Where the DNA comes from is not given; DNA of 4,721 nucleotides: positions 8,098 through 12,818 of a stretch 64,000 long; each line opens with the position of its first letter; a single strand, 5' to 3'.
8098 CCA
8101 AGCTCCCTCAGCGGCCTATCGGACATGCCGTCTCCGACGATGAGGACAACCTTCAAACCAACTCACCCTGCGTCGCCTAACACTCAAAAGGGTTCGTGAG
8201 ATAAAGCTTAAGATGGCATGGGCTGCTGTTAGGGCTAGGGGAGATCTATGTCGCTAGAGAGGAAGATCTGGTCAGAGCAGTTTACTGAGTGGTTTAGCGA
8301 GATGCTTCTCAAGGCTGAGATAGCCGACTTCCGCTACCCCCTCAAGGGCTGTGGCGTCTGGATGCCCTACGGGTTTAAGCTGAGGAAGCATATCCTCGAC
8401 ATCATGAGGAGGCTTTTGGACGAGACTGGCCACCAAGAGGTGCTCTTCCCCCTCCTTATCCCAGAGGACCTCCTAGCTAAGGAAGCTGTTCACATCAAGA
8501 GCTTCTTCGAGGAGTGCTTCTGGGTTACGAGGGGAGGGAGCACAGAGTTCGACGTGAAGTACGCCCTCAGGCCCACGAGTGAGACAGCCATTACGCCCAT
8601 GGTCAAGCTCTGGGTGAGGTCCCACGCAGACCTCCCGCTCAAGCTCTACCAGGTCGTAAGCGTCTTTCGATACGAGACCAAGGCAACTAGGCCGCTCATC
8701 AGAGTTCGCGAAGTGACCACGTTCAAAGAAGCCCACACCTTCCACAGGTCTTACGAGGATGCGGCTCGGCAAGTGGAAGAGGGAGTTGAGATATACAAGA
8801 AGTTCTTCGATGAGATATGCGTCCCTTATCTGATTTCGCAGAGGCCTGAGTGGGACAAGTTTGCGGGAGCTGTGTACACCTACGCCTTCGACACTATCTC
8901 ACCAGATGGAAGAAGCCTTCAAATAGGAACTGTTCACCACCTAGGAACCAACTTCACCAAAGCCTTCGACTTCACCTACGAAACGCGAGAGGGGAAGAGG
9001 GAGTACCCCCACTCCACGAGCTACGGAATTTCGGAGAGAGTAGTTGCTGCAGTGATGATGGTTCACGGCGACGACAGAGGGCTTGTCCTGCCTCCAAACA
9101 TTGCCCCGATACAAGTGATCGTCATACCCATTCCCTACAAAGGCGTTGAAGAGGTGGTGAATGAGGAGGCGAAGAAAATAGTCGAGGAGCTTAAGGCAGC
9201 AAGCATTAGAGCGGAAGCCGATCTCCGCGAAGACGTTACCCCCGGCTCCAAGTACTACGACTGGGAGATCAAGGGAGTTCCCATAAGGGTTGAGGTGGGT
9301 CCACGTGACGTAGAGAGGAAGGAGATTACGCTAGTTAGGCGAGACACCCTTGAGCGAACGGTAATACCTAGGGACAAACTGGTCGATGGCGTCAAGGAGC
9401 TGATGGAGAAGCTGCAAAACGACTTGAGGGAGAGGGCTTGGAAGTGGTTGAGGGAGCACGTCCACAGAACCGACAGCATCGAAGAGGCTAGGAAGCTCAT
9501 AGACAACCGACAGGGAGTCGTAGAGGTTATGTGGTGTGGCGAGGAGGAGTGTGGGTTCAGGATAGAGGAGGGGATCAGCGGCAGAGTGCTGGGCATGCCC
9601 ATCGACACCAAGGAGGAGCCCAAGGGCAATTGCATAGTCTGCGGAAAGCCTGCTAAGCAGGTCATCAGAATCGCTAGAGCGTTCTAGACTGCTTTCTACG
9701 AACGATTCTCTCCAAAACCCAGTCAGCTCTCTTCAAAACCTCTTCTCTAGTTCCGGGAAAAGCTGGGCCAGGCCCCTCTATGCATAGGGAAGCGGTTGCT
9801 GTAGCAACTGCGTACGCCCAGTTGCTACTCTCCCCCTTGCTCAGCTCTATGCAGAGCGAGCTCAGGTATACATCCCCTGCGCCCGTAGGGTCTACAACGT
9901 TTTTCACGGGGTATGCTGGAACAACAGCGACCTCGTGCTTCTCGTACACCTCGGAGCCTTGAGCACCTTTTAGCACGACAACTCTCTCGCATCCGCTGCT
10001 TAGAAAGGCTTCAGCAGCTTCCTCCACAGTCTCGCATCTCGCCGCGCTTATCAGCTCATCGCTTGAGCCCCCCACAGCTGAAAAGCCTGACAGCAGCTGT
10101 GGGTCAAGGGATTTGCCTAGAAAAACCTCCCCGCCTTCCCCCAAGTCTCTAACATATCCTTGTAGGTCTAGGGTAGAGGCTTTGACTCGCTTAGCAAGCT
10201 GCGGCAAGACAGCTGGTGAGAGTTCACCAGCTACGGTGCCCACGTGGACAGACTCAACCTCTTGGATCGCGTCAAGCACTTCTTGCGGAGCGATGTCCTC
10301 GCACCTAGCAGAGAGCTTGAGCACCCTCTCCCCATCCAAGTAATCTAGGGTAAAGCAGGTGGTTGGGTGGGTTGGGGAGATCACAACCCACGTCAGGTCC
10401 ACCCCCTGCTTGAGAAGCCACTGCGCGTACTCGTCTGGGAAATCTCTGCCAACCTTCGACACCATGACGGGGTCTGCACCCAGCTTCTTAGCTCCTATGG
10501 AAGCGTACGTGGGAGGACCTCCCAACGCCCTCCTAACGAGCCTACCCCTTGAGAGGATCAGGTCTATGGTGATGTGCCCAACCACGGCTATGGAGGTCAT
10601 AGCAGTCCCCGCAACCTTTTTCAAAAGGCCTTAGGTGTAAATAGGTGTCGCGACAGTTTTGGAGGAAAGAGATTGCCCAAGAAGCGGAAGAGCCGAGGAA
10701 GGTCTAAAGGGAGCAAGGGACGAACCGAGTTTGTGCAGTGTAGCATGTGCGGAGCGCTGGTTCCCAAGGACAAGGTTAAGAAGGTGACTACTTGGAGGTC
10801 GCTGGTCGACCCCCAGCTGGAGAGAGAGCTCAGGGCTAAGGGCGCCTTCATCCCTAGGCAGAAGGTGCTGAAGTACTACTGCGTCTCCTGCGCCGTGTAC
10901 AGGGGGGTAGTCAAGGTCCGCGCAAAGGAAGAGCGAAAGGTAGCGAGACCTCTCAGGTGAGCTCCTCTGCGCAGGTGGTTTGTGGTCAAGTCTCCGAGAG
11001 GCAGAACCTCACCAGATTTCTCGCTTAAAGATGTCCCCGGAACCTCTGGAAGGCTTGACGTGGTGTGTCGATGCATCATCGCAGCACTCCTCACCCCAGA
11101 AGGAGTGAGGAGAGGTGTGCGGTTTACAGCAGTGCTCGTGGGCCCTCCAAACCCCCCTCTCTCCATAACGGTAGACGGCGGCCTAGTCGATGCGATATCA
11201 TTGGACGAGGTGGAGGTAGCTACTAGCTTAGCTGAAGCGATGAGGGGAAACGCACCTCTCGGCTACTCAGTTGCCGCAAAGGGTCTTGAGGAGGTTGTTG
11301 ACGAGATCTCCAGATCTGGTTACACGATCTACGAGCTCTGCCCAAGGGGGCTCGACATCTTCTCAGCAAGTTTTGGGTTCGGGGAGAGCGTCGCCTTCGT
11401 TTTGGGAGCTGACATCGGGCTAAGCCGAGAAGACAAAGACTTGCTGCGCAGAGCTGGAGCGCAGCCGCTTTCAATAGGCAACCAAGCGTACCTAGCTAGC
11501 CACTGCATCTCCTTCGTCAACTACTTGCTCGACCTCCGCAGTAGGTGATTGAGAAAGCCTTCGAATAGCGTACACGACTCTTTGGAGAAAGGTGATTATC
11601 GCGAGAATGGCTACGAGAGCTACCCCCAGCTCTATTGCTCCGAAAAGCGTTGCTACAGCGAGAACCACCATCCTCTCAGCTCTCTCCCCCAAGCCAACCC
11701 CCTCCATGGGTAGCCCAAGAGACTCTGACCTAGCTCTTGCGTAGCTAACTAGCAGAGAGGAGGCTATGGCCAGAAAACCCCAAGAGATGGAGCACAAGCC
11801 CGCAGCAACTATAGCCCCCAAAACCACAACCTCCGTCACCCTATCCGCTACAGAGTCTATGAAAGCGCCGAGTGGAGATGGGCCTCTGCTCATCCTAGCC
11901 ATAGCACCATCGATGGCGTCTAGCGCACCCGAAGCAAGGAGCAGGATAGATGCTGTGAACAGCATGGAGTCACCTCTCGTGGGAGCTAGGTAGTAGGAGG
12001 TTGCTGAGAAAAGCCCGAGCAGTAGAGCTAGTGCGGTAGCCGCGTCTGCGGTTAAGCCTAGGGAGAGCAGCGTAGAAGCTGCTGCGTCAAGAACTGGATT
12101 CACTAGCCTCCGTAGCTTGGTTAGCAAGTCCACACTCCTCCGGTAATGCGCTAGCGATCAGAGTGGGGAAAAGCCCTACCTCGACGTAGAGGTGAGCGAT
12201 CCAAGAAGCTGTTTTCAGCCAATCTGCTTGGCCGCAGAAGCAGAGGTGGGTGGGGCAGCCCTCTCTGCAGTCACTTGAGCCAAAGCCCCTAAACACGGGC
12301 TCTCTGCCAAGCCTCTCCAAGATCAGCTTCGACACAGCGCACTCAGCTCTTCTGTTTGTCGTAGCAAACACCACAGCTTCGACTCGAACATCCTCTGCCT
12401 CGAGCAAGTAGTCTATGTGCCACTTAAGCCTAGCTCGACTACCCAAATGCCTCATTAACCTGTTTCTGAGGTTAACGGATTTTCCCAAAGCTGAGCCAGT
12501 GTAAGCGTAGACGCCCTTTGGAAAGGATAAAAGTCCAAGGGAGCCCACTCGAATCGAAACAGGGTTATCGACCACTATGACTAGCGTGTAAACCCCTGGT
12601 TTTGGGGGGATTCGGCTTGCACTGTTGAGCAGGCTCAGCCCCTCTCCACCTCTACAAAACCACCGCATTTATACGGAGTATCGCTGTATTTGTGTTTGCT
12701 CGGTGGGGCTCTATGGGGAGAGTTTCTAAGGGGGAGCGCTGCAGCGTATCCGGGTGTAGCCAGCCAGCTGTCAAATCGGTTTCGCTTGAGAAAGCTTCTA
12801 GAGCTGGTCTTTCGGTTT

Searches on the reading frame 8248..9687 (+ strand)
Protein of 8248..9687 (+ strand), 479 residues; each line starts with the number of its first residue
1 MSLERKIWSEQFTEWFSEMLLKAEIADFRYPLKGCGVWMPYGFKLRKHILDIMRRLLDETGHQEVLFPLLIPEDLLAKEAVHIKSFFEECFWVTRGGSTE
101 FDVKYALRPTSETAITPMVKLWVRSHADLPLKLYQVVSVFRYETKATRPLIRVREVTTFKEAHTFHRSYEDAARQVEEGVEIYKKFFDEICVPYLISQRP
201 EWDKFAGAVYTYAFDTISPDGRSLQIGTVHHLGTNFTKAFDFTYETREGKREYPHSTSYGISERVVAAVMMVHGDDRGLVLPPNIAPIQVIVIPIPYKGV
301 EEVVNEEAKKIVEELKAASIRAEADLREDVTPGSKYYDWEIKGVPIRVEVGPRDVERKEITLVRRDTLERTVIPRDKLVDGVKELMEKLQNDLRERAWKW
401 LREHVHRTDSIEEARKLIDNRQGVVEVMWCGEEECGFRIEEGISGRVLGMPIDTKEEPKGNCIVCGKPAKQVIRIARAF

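Call 32: find_encoding_contigs(protein=window:8248-9687:+, flank=10000, max_places=2)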
Protein window:8248-9687:+ (479 aa): no gene with exactly this product is on record in the collection.

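Call 83: search_protein_families(library=pfam, proteins=[window:8248-9687:+], max_evalue=0.000001)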
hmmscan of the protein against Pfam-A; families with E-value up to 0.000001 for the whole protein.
window:8248-9687:+ (479 aa): 3 families
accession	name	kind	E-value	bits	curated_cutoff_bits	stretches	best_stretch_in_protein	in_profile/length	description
PF00587.30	tRNA-synt_2b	-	1.3e-30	107.3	29.3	1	102-270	8-176/179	tRNA synthetase class II core domain (G, H, P, S and T)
PF03129.25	HGTP_anticodon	-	3.4e-21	75.6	21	1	289-384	1-93/94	Anticodon binding domain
PF09180.16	ProRS-C_1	-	1.3e-17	64.1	31.5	1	411-479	1-71/71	Prolyl-tRNA synthetase, C-terminal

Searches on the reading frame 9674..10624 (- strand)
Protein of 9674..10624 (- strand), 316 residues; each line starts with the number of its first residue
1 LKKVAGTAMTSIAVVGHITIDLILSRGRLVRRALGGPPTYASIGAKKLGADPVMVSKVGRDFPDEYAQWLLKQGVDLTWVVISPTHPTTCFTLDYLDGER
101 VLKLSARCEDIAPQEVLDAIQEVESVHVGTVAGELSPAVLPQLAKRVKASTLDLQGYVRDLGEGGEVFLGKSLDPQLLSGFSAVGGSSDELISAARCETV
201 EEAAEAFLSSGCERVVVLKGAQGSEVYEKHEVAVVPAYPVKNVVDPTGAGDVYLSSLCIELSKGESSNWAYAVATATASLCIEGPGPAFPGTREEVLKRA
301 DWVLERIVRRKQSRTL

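Call 83: search_protein_families(library=pfam, proteins=[window:9674-10624:-], max_evalue=0.000001)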
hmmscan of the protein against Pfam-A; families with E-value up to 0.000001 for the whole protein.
window:9674-10624:- (316 aa): 1 family
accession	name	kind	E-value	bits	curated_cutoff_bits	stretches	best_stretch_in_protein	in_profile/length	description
PF00294.29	PfkB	-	7.3e-30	104.8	25.8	1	9-289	1-297/302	pfkB family carbohydrate kinase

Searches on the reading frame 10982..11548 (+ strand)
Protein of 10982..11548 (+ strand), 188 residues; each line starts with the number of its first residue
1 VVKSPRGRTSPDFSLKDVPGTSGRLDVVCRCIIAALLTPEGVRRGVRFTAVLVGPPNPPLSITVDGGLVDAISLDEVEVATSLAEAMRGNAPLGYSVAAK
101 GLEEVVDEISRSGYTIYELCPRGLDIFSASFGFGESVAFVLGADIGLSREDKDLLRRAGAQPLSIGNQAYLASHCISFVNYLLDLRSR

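Call 83: search_protein_families(library=pfam, proteins=[window:10982-11548:+], max_evalue=0.000001)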
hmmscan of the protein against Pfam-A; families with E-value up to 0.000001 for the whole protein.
window:10982-11548:+ (188 aa): 1 family
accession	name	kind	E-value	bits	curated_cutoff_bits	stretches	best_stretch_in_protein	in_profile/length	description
PF04013.17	Methyltrn_RNA_2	-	5.8e-35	121.2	25.5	1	2-184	6-194/198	Putative SAM-dependent RNA methyltransferase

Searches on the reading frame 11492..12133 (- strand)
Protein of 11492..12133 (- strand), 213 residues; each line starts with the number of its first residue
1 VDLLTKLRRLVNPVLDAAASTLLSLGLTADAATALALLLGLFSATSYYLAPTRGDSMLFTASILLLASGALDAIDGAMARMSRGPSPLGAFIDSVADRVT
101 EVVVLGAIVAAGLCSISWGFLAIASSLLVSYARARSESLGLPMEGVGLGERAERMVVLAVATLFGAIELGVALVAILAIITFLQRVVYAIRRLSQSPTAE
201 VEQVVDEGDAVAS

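Call 84: search_protein_families(library=pfam, proteins=[window:11492-12133:-], max_evalue=0.000001)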
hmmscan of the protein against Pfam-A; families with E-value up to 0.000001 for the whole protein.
window:11492-12133:- (213 aa): 1 family
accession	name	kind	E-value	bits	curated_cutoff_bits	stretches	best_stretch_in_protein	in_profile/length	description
PF01066.26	CDP-OH_P_transf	-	1.1e-11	45.8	22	1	29-179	4-148/152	CDP-alcohol phosphatidyltransferase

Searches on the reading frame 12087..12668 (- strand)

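Call 84: search_protein_families(library=pfam, proteins=[window:12087-12668:-], max_evalue=0.000001)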
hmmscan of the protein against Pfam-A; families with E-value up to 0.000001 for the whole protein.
window:12087-12668:- (193 aa): 1 family
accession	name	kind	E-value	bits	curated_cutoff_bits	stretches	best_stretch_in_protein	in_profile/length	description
PF01986.22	DUF123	-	1.7e-24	86.6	25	1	48-143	2-94/95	Domain of unknown function DUF123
